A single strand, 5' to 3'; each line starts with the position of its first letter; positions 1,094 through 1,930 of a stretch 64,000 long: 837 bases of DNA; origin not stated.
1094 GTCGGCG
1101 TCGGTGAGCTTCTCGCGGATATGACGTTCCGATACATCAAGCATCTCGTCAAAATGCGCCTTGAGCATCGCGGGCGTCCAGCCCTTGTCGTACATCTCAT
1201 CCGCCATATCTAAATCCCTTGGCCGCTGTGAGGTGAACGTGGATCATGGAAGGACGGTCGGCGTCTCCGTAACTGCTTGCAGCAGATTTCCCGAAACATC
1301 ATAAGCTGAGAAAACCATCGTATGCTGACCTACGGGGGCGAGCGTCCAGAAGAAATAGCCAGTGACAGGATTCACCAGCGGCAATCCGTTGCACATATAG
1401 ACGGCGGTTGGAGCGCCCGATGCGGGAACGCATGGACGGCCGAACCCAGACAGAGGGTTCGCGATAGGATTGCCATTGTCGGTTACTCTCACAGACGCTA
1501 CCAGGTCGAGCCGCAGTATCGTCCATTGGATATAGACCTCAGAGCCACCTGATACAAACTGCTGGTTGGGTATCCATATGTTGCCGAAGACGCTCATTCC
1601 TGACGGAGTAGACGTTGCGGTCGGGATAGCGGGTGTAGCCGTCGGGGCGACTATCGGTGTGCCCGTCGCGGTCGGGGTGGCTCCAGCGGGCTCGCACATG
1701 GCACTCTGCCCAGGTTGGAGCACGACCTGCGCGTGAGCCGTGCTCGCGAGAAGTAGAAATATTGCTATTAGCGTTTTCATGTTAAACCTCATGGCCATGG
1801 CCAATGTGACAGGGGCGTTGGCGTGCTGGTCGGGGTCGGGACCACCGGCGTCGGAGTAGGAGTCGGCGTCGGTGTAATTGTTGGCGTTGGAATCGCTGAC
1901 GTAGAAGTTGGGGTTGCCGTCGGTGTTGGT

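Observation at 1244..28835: Sec-type signal peptides, Pro-Thr linkers and Cys-rich termini on at least nine proteins inside a phage late/structural operon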

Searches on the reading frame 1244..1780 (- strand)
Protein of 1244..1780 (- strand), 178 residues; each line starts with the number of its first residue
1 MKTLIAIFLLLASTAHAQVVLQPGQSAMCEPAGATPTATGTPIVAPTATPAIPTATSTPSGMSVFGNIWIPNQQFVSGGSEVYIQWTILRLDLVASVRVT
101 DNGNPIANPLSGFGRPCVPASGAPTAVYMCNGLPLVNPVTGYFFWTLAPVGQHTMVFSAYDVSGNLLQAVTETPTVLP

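Call 4: search_protein_families(library=pfam, proteins=[window:1244-1780:-], max_evalue=0.01)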
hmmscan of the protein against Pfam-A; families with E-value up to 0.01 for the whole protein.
window:1244-1780:- (178 aa): 0 families

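Call 11: search_protein_families(library=phrogs, proteins=[window:1244-1780:-], max_evalue=0.05)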
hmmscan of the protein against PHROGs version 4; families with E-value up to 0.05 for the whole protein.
window:1244-1780:- (178 aa): 0 families
